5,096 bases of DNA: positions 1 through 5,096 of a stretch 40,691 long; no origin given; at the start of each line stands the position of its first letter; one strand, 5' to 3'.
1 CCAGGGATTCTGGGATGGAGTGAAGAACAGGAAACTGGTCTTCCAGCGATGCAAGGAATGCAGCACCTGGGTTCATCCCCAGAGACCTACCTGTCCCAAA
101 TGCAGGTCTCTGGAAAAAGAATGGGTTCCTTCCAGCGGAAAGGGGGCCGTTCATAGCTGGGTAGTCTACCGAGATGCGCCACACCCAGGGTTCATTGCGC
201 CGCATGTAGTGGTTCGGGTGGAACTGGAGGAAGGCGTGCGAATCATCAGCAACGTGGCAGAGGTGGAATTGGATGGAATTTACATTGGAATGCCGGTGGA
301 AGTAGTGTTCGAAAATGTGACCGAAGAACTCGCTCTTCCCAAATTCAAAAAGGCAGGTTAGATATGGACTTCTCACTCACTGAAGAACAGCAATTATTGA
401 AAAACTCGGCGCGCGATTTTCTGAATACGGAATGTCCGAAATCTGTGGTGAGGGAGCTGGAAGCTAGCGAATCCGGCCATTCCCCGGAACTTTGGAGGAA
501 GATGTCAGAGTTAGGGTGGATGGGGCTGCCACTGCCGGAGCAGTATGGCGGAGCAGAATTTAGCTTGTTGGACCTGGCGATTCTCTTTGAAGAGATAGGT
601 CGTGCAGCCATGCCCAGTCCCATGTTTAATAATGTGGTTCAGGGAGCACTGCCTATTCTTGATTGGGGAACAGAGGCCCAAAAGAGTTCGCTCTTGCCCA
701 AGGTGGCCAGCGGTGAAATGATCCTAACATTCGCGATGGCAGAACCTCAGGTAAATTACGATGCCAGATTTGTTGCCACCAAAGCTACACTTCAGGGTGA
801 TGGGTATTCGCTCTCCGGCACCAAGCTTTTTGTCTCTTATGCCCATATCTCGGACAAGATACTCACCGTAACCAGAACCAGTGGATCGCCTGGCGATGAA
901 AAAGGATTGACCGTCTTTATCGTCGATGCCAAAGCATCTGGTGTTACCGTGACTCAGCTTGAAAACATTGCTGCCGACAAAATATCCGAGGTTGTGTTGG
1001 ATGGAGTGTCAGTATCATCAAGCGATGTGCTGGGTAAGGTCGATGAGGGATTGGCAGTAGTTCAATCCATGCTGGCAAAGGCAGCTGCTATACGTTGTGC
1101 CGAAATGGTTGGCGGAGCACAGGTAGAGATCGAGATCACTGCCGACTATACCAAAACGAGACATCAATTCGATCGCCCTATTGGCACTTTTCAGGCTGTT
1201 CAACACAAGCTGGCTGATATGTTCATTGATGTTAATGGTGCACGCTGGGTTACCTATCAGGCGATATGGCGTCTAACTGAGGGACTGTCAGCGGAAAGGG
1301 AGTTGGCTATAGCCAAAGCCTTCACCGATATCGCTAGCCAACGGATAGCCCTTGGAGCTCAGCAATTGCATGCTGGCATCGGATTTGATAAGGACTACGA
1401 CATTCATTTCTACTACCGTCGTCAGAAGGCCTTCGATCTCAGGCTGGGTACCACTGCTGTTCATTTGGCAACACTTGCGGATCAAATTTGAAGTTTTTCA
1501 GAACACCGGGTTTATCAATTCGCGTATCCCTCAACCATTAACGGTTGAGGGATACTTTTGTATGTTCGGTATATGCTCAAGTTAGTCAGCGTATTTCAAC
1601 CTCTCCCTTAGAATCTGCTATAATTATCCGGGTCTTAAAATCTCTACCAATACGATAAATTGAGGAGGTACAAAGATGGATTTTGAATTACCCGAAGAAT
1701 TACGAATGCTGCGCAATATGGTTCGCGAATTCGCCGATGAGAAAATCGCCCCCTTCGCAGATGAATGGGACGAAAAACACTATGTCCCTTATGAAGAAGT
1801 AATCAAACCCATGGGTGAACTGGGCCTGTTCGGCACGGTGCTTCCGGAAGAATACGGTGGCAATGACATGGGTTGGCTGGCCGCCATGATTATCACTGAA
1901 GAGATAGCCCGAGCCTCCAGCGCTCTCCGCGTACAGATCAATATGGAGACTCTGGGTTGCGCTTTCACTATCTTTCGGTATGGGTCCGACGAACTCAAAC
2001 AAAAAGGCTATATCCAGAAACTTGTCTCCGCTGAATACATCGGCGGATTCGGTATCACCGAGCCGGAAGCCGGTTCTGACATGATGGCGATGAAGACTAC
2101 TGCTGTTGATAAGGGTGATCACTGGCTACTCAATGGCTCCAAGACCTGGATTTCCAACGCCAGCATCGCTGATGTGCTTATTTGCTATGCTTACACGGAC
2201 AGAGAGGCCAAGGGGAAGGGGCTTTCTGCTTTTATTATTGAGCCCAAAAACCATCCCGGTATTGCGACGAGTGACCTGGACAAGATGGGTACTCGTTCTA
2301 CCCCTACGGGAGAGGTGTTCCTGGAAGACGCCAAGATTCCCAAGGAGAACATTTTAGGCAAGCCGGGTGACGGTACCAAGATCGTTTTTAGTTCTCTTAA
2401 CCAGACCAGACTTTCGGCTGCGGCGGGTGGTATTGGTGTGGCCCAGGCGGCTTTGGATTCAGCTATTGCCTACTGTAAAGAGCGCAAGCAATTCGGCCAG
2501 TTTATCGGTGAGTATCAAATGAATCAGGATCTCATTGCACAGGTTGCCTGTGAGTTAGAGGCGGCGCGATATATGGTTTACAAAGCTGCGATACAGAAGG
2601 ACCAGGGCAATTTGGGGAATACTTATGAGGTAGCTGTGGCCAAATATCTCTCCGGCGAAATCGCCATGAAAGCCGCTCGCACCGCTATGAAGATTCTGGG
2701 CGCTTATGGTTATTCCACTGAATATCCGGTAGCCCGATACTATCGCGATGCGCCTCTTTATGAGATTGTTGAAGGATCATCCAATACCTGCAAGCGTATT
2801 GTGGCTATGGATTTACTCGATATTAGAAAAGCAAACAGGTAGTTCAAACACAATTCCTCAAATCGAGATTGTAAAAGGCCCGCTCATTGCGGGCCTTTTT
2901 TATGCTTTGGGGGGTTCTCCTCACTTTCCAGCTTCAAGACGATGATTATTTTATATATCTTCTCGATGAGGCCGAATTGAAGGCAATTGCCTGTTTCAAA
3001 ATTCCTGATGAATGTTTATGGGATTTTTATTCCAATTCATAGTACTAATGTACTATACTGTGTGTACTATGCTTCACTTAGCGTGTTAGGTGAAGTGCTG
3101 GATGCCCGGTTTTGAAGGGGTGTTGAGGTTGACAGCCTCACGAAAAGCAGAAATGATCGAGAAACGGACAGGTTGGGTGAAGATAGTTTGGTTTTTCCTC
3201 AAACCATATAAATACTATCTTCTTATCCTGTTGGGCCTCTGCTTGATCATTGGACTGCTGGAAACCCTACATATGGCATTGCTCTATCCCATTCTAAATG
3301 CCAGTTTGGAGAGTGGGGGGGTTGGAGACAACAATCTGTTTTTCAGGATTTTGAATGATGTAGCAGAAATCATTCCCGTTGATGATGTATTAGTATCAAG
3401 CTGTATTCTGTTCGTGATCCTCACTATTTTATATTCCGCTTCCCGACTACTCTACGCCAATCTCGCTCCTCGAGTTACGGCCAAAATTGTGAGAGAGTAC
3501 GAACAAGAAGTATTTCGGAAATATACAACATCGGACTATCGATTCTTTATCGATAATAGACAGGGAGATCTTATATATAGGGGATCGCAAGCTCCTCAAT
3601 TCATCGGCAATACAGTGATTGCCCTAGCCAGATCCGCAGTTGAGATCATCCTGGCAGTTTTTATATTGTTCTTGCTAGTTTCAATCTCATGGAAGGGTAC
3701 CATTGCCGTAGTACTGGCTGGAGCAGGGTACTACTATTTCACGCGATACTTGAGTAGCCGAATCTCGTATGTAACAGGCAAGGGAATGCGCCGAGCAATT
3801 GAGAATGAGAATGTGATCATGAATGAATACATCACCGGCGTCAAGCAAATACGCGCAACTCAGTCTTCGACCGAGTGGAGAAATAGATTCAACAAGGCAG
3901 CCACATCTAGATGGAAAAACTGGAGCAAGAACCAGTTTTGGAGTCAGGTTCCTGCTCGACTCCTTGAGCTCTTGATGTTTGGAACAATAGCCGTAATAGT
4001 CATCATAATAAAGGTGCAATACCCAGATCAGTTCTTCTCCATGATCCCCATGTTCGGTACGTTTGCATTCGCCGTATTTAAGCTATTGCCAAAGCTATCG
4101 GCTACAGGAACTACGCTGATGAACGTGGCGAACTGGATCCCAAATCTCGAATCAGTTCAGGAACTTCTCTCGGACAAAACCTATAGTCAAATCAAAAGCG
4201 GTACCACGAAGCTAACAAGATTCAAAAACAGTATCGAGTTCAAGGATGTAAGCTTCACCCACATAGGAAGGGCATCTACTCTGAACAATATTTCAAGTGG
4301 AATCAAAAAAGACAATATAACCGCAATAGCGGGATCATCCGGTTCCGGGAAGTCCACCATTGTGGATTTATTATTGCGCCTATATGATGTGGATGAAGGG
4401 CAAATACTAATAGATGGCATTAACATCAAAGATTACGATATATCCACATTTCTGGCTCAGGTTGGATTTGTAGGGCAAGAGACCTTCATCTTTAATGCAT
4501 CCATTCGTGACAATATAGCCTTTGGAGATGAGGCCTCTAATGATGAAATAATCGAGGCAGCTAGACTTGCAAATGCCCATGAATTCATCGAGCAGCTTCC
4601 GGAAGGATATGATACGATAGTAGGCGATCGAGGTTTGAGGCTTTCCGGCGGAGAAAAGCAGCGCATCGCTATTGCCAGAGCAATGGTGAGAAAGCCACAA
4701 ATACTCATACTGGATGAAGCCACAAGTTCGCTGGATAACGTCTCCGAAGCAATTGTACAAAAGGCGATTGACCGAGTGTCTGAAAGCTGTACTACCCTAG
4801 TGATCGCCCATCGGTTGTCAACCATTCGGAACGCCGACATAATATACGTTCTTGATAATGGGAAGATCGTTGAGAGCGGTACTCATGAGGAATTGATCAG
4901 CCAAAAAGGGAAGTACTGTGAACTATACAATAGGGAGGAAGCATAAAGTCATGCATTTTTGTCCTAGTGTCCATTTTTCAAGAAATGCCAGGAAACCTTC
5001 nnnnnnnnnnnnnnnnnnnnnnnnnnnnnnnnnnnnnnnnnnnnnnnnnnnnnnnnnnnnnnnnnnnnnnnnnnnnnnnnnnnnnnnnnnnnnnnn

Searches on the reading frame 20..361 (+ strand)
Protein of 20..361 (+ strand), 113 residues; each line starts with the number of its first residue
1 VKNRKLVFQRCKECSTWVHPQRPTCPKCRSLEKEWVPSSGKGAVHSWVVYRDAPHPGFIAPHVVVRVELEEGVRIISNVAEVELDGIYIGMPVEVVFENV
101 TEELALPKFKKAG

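Call 14: search_protein_families(library=pfam, proteins=[window:20-361:+], max_evalue=0.00001)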
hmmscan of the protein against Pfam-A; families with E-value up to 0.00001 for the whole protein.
window:20-361:+ (113 aa): 2 families
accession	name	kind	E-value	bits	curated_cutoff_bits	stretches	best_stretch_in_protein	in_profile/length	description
PF01796.24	OB_ChsH2_C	-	1.2e-15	57.6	27.1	1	35-98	1-65/65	ChsH2, C-terminal OB-fold domain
PF12172.15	zf-ChsH2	-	3.5e-09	36.7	23.2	1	4-32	7-35/37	ChsH2, rubredoxin-like zinc ribbon domain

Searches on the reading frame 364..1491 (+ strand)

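Call 14: search_protein_families(library=pfam, proteins=[window:364-1491:+], max_evalue=0.00001)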
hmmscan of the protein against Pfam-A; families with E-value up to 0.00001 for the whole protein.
window:364-1491:+ (375 aa): 3 families
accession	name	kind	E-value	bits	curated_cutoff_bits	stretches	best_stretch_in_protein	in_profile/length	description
PF02771.21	Acyl-CoA_dh_N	-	9.3e-30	103.8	22.9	1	6-118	1-113/113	Acyl-CoA dehydrogenase, N-terminal domain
PF00441.29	Acyl-CoA_dh_1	-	2.3e-28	99.7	22.4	1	228-374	2-148/150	Acyl-CoA dehydrogenase, C-terminal domain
PF02770.24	Acyl-CoA_dh_M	-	1.2e-15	57.9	33.3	1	122-214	1-96/97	Acyl-CoA dehydrogenase, middle domain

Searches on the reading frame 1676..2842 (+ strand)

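Call 14: search_protein_families(library=pfam, proteins=[window:1676-2842:+], max_evalue=0.00001)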
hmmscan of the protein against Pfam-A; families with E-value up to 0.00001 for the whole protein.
window:1676-2842:+ (388 aa): 4 families
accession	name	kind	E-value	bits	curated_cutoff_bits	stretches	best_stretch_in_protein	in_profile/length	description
PF00441.29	Acyl-CoA_dh_1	-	1.2e-43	149.3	22.4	1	231-380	1-149/150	Acyl-CoA dehydrogenase, C-terminal domain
PF02771.21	Acyl-CoA_dh_N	-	5.4e-33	114.2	22.9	1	7-119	2-112/113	Acyl-CoA dehydrogenase, N-terminal domain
PF02770.24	Acyl-CoA_dh_M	-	2.6e-25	88.8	33.3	1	125-218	2-96/97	Acyl-CoA dehydrogenase, middle domain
PF08028.16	Acyl-CoA_dh_2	-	2.1e-16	60.9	22.7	1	247-360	2-124/134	Acyl-CoA dehydrogenase, C-terminal domain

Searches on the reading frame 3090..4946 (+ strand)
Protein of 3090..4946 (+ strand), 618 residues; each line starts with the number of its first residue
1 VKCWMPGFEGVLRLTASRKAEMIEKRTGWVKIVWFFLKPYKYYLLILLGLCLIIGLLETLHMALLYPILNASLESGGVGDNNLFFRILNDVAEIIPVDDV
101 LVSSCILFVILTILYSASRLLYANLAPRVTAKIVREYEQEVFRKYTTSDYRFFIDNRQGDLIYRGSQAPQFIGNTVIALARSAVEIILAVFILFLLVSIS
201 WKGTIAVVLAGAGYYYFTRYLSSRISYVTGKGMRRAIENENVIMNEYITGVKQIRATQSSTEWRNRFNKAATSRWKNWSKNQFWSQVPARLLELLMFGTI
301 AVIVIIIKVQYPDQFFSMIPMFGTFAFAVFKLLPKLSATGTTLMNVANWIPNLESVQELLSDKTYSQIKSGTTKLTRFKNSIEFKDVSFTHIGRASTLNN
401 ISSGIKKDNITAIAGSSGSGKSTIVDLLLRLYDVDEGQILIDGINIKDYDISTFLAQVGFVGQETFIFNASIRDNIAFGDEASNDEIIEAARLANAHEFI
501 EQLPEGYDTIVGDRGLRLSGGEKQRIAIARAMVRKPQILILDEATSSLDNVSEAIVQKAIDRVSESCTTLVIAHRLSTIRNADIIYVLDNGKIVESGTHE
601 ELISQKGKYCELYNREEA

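Call 3: search_protein_families(library=pfam, proteins=[window:3090-4946:+])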
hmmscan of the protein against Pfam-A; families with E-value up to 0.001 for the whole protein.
window:3090-4946:+ (618 aa): 6 families
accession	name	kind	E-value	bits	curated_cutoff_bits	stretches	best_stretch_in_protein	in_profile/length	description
PF00005.33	ABC_tran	-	4.2e-32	112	25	1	398-546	1-137/137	ABC transporter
PF02463.25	SMC_N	-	4.4e-11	43.1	40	1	432-586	104-209/220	RecF/RecN/SMC N terminal domain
PF00664.28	ABC_membrane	-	2.4e-08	34.5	28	1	100-304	39-243/274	ABC transporter transmembrane region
PF09818.15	ABC_ATPase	-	7.7e-05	22.3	23.2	0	494-572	135-213/283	P-loop domain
PF13555.12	AAA_29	-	0.0002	21.5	27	1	405-428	19-42/61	P-loop containing region of AAA domain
PF03193.22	RsgA_GTPase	-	0.00094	19.5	30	0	387-431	86-129/174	RsgA GTPase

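Call 4: search_protein_families(library=ncbifam, proteins=[window:3090-4946:+])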
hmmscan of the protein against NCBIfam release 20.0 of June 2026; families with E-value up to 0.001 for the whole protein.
window:3090-4946:+ (618 aa): 187 families (the best 25 are shown)
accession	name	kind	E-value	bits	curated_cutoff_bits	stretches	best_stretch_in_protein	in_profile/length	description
NF045513.1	HepA_fam_ABC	equivalog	1.9e-118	396.5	725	1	34-614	23-607/610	heterocyst formation ABC transporter subunit HepA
TIGR02203.1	MsbA_lipidA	equivalog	4.4e-107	358.9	602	1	33-614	5-567/572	lipid A export permease/ATP-binding protein MsbA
TIGR02204.1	MsbA_rel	hypoth_equivalog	7e-91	305.6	780.4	1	106-612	62-571/576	ABC transporter, permease/ATP-binding protein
NF008381.0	PRK11176.1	equivalog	5.4e-89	299.1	867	1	98-614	61-577/582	lipid A ABC transporter ATP-binding protein/permease MsbA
TIGR00958.1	3a01208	subfamily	1.1e-87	294.9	874.6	1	101-612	200-710/711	antigen peptide transporter 2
NF052233.1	CphA_assoc_ABC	equivalog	2.8e-87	293.8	880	1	125-614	253-741/766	cyanophycin metabolism-associated ABC transporter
NF010178.0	PRK13657.1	equivalog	1.7e-86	291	733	1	319-613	275-567/588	glucan ABC transporter ATP-binding protein/ permease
TIGR01846.1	type_I_sec_HlyB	subfamily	3.1e-84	283.6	725.55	1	100-615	180-691/694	type I secretion system permease/ATPase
TIGR03797.1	NHLM_micro_ABC2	equivalog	1.4e-82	278.3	709.4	1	100-615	174-684/686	NHLP bacteriocin export ABC transporter permease/ATPase subunit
NF050066.1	LPSTprtrPglK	equivalog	1.9e-77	261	1000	1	33-591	6-558/558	BC-type lipopolysaccharide transporter PglK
TIGR03796.1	NHLM_micro_ABC1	equivalog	4.3e-77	259.9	853.3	1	107-612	198-708/710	NHLP family bacteriocin export ABC transporter peptidase/permease/ATPase subunit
TIGR03375.1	type_I_sec_LssB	subfamily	6.2e-75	252.8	693.1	1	183-606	269-692/696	type I secretion system permease/ATPase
TIGR01192.1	chvA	subfamily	4.3e-72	243.6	585.4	1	371-614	324-568/585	glucan export ABC transporter ATP-binding protein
TIGR02857.1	CydD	equivalog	1.2e-64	219.1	435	1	353-587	294-528/529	thiol reductant ABC exporter subunit CydD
NF008364.0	PRK11160.1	equivalog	8.5e-64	216.1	630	1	181-615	142-574/575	heme ABC transporter ATP-binding protein/permease CydC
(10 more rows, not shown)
